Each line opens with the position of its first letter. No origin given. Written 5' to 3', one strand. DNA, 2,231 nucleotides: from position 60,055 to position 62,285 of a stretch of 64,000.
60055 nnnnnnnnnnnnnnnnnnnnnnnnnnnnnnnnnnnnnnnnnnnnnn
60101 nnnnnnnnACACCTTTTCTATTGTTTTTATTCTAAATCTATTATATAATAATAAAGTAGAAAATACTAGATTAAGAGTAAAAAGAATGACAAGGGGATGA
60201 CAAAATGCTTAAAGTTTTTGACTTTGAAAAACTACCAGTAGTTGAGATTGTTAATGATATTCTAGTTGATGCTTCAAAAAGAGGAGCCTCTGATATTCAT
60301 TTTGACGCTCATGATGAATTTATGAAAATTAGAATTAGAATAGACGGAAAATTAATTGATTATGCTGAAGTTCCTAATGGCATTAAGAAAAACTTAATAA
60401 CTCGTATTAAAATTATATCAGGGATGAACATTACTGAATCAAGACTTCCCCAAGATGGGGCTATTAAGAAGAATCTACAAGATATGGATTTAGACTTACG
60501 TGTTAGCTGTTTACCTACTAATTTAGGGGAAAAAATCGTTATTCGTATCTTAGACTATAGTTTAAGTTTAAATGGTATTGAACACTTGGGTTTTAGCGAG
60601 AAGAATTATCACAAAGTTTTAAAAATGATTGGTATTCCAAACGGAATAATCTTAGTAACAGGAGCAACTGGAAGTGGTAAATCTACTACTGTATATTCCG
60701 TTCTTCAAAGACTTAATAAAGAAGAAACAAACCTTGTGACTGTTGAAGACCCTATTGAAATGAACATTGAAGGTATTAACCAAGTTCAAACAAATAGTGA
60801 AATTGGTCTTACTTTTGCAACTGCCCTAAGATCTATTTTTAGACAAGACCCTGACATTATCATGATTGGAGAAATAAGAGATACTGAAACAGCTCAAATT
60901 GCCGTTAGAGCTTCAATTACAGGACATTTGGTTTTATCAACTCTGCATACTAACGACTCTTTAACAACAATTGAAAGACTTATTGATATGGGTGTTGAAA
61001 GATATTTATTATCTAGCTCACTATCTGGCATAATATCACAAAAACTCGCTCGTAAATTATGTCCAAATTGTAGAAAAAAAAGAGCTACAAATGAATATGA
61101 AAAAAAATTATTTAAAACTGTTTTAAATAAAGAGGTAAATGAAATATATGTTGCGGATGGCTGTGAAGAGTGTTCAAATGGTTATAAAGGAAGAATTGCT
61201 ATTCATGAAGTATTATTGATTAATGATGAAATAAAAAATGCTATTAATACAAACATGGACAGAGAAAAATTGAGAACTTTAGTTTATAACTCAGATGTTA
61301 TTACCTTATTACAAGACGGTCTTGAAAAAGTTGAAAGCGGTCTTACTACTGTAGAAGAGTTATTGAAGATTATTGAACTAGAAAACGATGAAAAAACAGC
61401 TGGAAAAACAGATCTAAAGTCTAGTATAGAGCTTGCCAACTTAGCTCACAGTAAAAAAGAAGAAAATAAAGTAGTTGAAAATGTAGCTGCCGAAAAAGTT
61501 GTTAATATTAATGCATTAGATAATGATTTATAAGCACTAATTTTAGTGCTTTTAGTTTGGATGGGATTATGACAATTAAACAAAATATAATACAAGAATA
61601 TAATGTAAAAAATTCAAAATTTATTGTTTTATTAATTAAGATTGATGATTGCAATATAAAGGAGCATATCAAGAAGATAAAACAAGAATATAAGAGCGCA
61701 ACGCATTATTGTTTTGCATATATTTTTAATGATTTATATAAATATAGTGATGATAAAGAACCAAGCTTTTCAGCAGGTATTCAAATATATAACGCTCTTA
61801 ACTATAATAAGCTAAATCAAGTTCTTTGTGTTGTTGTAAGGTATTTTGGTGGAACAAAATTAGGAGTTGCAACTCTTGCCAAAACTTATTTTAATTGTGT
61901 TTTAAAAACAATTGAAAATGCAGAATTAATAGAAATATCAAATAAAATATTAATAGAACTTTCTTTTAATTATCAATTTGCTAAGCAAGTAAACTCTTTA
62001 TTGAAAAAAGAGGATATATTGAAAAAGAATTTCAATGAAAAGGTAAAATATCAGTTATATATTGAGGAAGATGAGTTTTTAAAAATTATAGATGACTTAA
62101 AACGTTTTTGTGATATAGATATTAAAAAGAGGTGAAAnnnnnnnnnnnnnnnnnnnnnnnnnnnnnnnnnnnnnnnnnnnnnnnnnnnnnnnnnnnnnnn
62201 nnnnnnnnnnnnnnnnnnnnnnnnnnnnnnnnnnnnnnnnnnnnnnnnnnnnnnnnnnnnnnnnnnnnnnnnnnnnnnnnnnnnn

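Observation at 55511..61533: Prepilin-like 405-aa gene directly upstream of a 1122-aa GH73 peptidoglycan hydrolase, divergent from a GspE/PilB/ComGA-type ATPase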

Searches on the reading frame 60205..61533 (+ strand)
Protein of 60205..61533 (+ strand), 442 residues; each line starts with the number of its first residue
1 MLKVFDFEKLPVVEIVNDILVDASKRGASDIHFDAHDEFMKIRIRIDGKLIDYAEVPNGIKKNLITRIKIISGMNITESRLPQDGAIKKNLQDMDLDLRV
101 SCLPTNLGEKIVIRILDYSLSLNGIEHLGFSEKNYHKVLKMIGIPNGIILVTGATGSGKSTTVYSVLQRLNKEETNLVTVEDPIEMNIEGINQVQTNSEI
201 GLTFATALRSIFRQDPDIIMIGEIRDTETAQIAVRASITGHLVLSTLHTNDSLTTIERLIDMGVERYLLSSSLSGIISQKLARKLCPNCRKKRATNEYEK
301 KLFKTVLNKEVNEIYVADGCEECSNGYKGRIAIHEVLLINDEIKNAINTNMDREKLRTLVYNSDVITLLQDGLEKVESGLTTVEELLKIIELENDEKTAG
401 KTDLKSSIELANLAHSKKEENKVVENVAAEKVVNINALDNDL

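Call 5: search_protein_families(library=pfam, proteins=[window:60205-61533:+], max_evalue=0.1)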
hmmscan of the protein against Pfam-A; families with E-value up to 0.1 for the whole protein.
window:60205-61533:+ (442 aa): 23 families
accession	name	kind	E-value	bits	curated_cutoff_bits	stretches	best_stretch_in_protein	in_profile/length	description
PF00437.27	T2SSE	-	2.4e-126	421.8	24.9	1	10-387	6-369/370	Type II/IV secretion system protein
PF13173.12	AAA_14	-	4.7e-06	27.1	27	1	146-285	2-111/129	AAA domain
PF13401.12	AAA_22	-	0.00012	22.9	27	1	147-186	6-45/130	AAA domain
PF24883.2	NPHP3_N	-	0.00022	21.9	24.8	0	146-178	22-54/164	Nephrocystin 3, N-terminal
PF13191.12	AAA_16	-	0.00052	21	32.6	1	145-182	24-59/167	AAA ATPase domain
PF20720.3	nSTAND3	-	0.00053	20.1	27.2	1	133-185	5-56/155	Novel STAND NTPase 3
PF00005.33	ABC_tran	-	0.0014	19.6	25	1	148-340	13-126/137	ABC transporter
PF25199.1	nSTAND_NTPase5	-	0.002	18.4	34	1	147-189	42-85/145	Novel STAND NTPase 5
PF13555.12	AAA_29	-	0.0022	18.1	27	1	145-163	21-39/61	P-loop containing region of AAA domain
PF12775.13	AAA_7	-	0.0033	17.4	25.8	1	146-180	33-67/181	P-loop containing dynein motor region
PF03266.21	NTPase_1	-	0.0037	17.6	23.9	1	149-176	2-29/168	NTPase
PF05673.19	DUF815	-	0.0054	16.3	23.8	1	145-182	52-89/249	Protein of unknown function (DUF815)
PF01580.24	FtsK_SpoIIIE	-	0.012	15.5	24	1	144-168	38-61/221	FtsK/SpoIIIE family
PF01935.23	DUF87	-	0.016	15.7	23.2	1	150-174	27-52/220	Helicase HerA, central domain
PF00004.35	AAA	-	0.018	16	21.2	1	149-225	1-67/131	ATPase family associated with various cellular activities (AAA)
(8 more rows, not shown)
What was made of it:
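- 60205..61533 (+): PilB/GspE-type type IV filament extension ATPase of 442 aa. Walker A, Asp box, Walker B, His box and a tetracysteine motif are all intact. Pfam T2SSE E 2e-126 (call 5).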

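Call 6: search_protein_families(library=ncbifam, proteins=[window:60205-61533:+], max_evalue=0.1)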
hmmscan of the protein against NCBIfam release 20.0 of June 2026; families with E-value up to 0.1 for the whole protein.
window:60205-61533:+ (442 aa): 27 families (the best 25 are shown)
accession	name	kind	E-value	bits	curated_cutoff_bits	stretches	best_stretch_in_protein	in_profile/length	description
TIGR02533.1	type_II_gspE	equivalog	7.3e-148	493.2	630.25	1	9-389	106-485/486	type II secretion system ATPase GspE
TIGR02538.1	type_IV_pilB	equivalog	1.9e-145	485.7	675.65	1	8-389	177-561/564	type IV-A pilus assembly ATPase PilB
NF007755.0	PRK10436.1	equivalog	5.9e-133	443.9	617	1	9-394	82-463/465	type II secretion system protein GspE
NF053534.1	T4PilAsmATPsTfpB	equivalog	7.2e-127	424.2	850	1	9-390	198-582/584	type IV pilus assembly ATPase TfpB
NF041000.1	ATPase_ComGA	equivalog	8.7e-78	261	300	1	18-282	2-265/267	competence type IV pilus ATPase ComGA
TIGR01420.1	pilT_fam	subfamily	1.5e-52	179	319.1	1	17-284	3-270/343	PilT/PilU family type 4a pilus ATPase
TIGR02525.1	plasmid_TraJ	equivalog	3.8e-27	95.2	368.3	1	122-263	129-273/372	plasmid transfer ATPase TraJ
TIGR02524.1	dot_icm_DotB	equivalog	4.1e-22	78.9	463.3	1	138-328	126-322/358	Dot/Icm type IV secretion system ATPase DotB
TIGR02782.1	TrbB_P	equivalog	8.2e-17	61.4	304.55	1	148-260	138-253/303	P-type conjugative transfer ATPase TrbB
TIGR02788.1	VirB11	equivalog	2.6e-16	59.5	249.95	1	133-263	131-266/308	P-type DNA transfer ATPase VirB11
NF058587.1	archaellum_moto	equivalog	4.9e-15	55.3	550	1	149-260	278-394/527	archaellum flagellar ATPase motor FlaI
NF010469.0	PRK13894.1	subfamily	4.7e-14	52.5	508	1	148-260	151-265/320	conjugal transfer ATPase TrbB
TIGR03819.1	heli_sec_ATPase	hypoth_equivalog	1.3e-13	50.9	373.15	1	63-263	98-301/340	TadA family conjugal transfer-associated ATPase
NF010407.0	PRK13833.1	subfamily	9.3e-12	45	499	1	149-264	147-264/323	conjugal transfer protein TrbB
NF010425.0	PRK13851.1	equivalog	9.7e-09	34.5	461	1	135-260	151-281/344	type IV secretion system protein VirB11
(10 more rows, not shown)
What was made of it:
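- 60205..61533 (+): NCBIfam GspE and PilB are the best matches but fall below the equivalog cut-offs (call 6).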

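Call 26: find_homologous_proteins(query=window:60205-61533:+, max_evalue=1e-30)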
Query window:60205-61533:+ (442 aa): 8000 proteins with E <= 1e-30 among 8000 candidates; the best 120 are listed.
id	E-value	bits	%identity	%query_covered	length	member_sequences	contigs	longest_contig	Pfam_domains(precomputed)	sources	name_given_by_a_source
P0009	2.8e-278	941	100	100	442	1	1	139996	PF13173.13,PF00437.27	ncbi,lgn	-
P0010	1.1e-229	781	81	100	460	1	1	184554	PF13173.13,PF00437.27,PF13401.13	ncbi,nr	ncbi:MAG: GspE/PulE family protein [Bacilli bacterium]|nr:GspE/PulE family protein [Bacilli bacteriu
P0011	1.1e-223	761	83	94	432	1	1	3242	PF13173.13,PF00437.27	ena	-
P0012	3.9e-223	759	80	97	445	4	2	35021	PF13173.13,PF00437.27,PF13401.13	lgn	-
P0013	5.5e-223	758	82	95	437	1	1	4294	PF13173.13,PF00437.27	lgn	-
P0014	1.5e-222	757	81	97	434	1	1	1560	PF13173.13,PF00437.27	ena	-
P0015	1.9e-222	757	85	92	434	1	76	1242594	PF13173.13,PF00437.27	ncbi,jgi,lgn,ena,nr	ncbi:MAG: GspE/PulE family protein [Firmicutes bacterium]|nr:GspE/PulE family protein [Bacillota bac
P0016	2.2e-222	757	85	92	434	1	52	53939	PF13173.13,PF00437.27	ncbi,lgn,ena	-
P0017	2.5e-222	756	83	95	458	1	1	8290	PF13173.13,PF00437.27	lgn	-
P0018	2.5e-222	756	85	92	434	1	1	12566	PF13173.13,PF00437.27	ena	-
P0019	2.7e-222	756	85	92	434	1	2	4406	PF13173.13,PF00437.27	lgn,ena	-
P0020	3.1e-222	756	85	92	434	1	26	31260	PF13173.13,PF00437.27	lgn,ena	-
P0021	3.2e-222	756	83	95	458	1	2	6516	PF13173.13,PF00437.27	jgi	-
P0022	4.9e-222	755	84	92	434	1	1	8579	PF13173.13,PF00437.27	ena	-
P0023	8.8e-222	755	79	100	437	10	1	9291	PF13173.13,PF00437.27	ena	-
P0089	6.1e-208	709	76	99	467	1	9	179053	PF00437.27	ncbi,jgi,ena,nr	ncbi:MAG: type II/IV secretion system protein [Lactobacillales bacterium]|nr:type II/IV secretion sy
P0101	3.0e-207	707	77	95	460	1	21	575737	PF13173.13,PF00437.27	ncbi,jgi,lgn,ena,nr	ncbi:MAG: type II/IV secretion system protein [Firmicutes bacterium]|nr:type II/IV secretion system 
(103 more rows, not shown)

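Call 27: find_encoding_contigs(protein=P0015, flank=10000, max_places=1)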
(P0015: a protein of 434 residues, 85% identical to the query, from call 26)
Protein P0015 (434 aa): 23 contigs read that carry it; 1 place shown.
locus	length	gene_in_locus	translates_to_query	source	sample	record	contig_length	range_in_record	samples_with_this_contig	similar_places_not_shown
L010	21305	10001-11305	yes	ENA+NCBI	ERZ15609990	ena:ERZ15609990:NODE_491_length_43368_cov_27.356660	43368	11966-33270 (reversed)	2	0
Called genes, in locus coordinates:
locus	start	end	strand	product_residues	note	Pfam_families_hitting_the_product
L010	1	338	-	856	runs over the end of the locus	PF02739:5_3_exonuc_N, PF01367:5_3_exonuc, PF22619:DNA_polI_exo1, PF00476:DNA_pol_A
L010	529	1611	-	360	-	PF12323:HTH_OrfB_IS605, PF01385:OrfB_IS605, PF07282:Cas12f1-like_TNB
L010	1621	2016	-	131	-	PF01797:Y1_Tnp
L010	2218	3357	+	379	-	PF01098:FTSW_RODA_SPOVE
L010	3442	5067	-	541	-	PF07963:N_methyl (weak)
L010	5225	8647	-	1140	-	PF01832:Glucosaminidase, PF16403:Bact_surface_Ig-like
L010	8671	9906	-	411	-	-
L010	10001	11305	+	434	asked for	PF00437:T2SSE, PF13173:AAA_14 (weak)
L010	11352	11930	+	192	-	PF01205:Impact_N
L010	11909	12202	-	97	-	-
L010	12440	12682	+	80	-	-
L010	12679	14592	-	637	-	PF02518:HATPase_c, PF00204:DNA_gyraseB, PF01751:Toprim, PF00986:DNA_gyraseB_C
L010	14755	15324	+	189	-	-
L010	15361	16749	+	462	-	PF03062:MBOAT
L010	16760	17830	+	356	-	PF14286:DHHW (faint)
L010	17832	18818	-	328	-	PF13180:PDZ_2 (faint), PF05362:Lon_C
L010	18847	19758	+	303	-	PF07670:Gate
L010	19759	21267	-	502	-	PF21722:Gly_rich_2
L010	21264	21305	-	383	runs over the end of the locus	PF01098:FTSW_RODA_SPOVE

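Call 28: find_encoding_contigs(protein=P0101, flank=10000, max_places=1)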
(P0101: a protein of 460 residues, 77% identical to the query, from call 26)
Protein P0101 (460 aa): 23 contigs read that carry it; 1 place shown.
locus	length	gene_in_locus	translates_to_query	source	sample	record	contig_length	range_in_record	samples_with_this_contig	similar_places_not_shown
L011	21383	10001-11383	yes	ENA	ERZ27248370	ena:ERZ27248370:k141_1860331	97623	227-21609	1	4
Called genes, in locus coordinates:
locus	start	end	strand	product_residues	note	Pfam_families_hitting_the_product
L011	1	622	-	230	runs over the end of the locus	PF04542:Sigma70_r2, PF04545:Sigma70_r4, PF01381:HTH_3 (weak)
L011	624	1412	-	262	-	PF03419:Peptidase_U4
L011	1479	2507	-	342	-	PF07963:N_methyl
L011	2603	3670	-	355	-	PF00091:Tubulin, PF12327:FtsZ_C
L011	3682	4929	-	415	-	PF02491:SHS2_FTSA, PF11104:PilM_2 (weak), PF14450:FtsA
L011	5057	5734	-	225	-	PF08478:POTRA_1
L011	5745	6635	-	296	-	PF01565:FAD_binding_4, PF02873:MurB_C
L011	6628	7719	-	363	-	PF03033:Glyco_transf_28, PF04101:Glyco_tran_28_C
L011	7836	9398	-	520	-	PF16403:Bact_surface_Ig-like, PF12810:ALK_LTK_GRD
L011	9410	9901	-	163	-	-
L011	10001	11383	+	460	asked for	PF00437:T2SSE, PF13173:AAA_14 (weak)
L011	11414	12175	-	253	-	PF06750:A24_N_bact, PF01478:Peptidase_A24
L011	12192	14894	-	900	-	PF00482:T2SSF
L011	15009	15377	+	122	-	PF14181:YqfQ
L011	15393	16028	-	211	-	PF05175:MTS (weak), PF06325:PrmA (weak), PF07021:MetW (weak), PF12847:Methyltransf_18, PF04816:TrmK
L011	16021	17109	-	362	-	PF03979:Sigma70_r1_1, PF00140:Sigma70_r1_2, PF04542:Sigma70_r2, PF04539:Sigma70_r3, PF04545:Sigma70_r4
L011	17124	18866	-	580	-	PF01807:Zn_ribbon_DnaG, PF08275:DNAG_N, PF01751:Toprim, PF13155:Toprim_2, PF13362:Toprim_3, PF13662:Toprim_4, PF10410:DnaB_bind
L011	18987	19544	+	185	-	PF20122:DUF6512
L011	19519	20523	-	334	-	PF09992:NAGPA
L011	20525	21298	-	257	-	-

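Call 29: find_encoding_contigs(protein=P0089, flank=10000, max_places=1)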
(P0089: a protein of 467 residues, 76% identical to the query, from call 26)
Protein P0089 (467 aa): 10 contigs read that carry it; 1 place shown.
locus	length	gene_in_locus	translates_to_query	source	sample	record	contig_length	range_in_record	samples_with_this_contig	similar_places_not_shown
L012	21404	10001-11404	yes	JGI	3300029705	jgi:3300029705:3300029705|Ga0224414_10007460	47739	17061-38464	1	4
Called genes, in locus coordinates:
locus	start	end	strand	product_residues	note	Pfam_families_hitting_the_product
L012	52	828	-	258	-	-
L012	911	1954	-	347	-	PF01171:ATP_bind_3 (weak), PF02540:NAD_synthase, PF02568:ThiI (faint), PF03054:tRNA_Me_trans, PF06508:QueC, PF24167:DUF7411 (weak), PF20259:tRNA_Me_trans_M, PF20258:tRNA_Me_trans_C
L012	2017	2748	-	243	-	-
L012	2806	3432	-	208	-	PF01944:SpoIIM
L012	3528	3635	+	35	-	-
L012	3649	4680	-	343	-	PF03418:Peptidase_A25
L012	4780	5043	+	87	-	PF01649:Ribosomal_S20p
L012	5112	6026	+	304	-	PF01841:Transglut_core (faint)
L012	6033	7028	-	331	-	-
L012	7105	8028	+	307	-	PF07670:Gate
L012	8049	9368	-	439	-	-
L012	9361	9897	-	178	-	-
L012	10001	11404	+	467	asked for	PF00437:T2SSE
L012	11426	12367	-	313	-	PF06144:DNA_pol3_delta, PF21694:DNA_pol3_delta_C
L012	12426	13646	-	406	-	PF02073:Peptidase_M29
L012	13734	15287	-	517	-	PF07963:N_methyl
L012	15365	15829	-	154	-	-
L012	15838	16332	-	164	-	PF07456:Hpre_diP_synt_I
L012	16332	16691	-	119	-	PF07009:NusG_II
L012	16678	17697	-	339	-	PF02424:ApbE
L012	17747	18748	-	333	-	PF13439:Glyco_transf_4, PF00534:Glycos_transf_1, PF13692:Glyco_trans_1_4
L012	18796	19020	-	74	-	PF05239:PRC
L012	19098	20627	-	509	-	-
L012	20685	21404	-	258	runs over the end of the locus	PF04542:Sigma70_r2, PF04539:Sigma70_r3, PF01381:HTH_3 (faint), PF08281:Sigma70_r4_2 (faint), PF04545:Sigma70_r4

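Call 64: search_protein_families(library=pfam, proteins=[L012:8049-9368:-, L012:13734-15287:-, L011:1479-2507:-, L010:3442-5067:-], max_evalue=1)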
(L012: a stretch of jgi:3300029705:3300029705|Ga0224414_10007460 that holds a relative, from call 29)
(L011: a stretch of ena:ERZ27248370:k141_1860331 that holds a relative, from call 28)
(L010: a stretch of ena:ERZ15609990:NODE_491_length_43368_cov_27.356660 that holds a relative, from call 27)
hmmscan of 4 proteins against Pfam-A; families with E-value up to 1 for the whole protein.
L012:8049-9368:- (439 aa): 2 families
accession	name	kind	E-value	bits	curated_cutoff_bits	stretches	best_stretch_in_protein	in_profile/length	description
PF07963.17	N_methyl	-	0.0025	17.8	21.2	1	2-25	3-26/27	Prokaryotic N-terminal methylation motif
PF22813.1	TcaA_2nd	-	0.095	13.5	26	1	73-104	70-102/103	TcaA protein second domain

L012:13734-15287:- (517 aa): 1 family
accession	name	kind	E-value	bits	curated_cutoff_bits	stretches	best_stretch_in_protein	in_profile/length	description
PF07963.17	N_methyl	-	8.2e-08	32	21.2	1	2-25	3-26/27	Prokaryotic N-terminal methylation motif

L011:1479-2507:- (342 aa): 3 families
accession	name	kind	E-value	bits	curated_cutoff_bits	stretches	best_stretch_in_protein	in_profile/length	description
PF07963.17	N_methyl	-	5.6e-08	32.5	21.2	1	2-25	3-26/27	Prokaryotic N-terminal methylation motif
PF19789.6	DUF6273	-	0.0011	19.2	23.5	1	276-340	104-170/172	Domain of unknown function (DUF6273)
PF25670.1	Phage_tail_C_2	-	0.1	13.1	27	1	284-326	27-68/133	Phage tail protein C-terminal domain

L010:3442-5067:- (541 aa): 3 families
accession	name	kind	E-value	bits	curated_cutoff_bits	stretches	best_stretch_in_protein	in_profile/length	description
PF07963.17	N_methyl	-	1.2e-07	31.4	21.2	1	5-27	4-26/27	Prokaryotic N-terminal methylation motif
PF03781.23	FGE-sulfatase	-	0.024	14.8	23.3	1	384-417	158-194/255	Sulfatase-modifying factor enzyme 1-like domain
PF12669.12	FeoB_associated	-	0.43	11.3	27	0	17-41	3-27/44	FeoB-associated Cys-rich membrane protein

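Call 77: search_solved_structures(query=window:60205-61533:+, max_evalue=1e-20)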
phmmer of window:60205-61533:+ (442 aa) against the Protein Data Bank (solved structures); distinct sequences matched with E-value up to 1e-20: 23.
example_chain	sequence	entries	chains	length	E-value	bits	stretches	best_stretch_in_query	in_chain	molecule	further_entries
4kss_A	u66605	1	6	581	4.7e-107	361.8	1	9-405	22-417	Type II secretion system protein E, hemolysin-coregulated protein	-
4ksr_A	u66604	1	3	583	7.2e-107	361.2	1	9-418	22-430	Type II secretion system protein E, Hemolysin-coregulated protein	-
1p9r_A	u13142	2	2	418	3.1e-106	359.1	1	9-388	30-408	General secretion pathway protein E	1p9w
4pht_A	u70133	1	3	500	4.1e-106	358.7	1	9-390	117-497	General secretory pathway protein E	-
5oiu_A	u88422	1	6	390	8.3e-101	341.3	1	14-387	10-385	Type IV pilus assembly protein PilF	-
6ejf_A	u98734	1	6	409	9.2e-101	341.1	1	15-388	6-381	Type IV pilus assembly protein PilF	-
5it5_F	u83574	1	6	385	1.2e-100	340.8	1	15-387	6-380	ATP binding motif-containing protein PilF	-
6f8l_G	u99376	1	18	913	4.8e-100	338.7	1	13-388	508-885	Type IV pilus assembly protein PilF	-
3jc8_Ba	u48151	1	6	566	2.4e-99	336.4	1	9-387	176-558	Type IV-A pilus assembly ATPase PilB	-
6olj_C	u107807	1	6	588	3.9e-99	335.8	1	8-390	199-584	Type IV pilus biogenesis ATPase PilB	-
5tsg_B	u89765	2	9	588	4.2e-99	335.7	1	8-390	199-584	Type IV pilus biogenesis ATPase PilB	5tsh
5zfr_A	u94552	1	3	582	2.1e-98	333.3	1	8-390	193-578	Type IV pilus biogenesis ATPase PilB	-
3jvu_A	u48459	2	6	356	6.3e-34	121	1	17-285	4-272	Twitching mobility protein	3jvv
2ewv_A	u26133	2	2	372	2e-33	119.4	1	129-285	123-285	twitching motility protein PilT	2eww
2gsz_A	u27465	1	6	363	2.1e-33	119.3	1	136-285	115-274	twitching motility protein PilT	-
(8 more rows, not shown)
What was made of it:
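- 60205..61533 (+): PDB GspE, PilF and PilB at 1e-107 to 1e-99, against PilT at 1e-34 (call 77).
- On GspE/PilB/PilF extension ATPase (T2SSE superfamily): The PDB GspE, PilF and PilB entries match at 1e-107 to 1e-99 (call 77).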

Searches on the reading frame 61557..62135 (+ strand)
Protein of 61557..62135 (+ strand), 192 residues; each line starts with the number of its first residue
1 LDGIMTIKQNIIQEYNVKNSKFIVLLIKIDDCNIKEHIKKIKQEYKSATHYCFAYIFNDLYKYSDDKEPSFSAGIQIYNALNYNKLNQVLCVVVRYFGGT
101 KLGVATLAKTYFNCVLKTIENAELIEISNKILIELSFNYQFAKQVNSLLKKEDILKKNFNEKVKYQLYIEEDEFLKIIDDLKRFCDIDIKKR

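Call 5: search_protein_families(library=pfam, proteins=[window:61557-62135:+], max_evalue=0.1)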
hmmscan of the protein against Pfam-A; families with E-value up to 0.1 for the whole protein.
window:61557-62135:+ (192 aa): 1 family
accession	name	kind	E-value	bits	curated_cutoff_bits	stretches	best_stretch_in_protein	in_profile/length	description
PF01205.25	UPF0029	-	1.6e-26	92.9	27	1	18-117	1-105/107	Uncharacterized protein family UPF0029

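Call 6: search_protein_families(library=ncbifam, proteins=[window:61557-62135:+], max_evalue=0.1)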
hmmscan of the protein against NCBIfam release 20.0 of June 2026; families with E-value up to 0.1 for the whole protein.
window:61557-62135:+ (192 aa): 3 families
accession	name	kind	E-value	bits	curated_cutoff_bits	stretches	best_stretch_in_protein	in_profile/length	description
TIGR00257.1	IMPACT_YIGZ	hypoth_equivalog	5.9e-36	123.9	167.95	1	5-184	6-193/205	YigZ family protein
NF008600.0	PRK11568.1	equivalog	1.1e-22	80.6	298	1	12-181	12-189/204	IMPACT family protein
NF008231.0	PRK10998.1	equivalog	0.099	12.2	261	0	80-126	150-195/296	maltose ABC transporter permease MalG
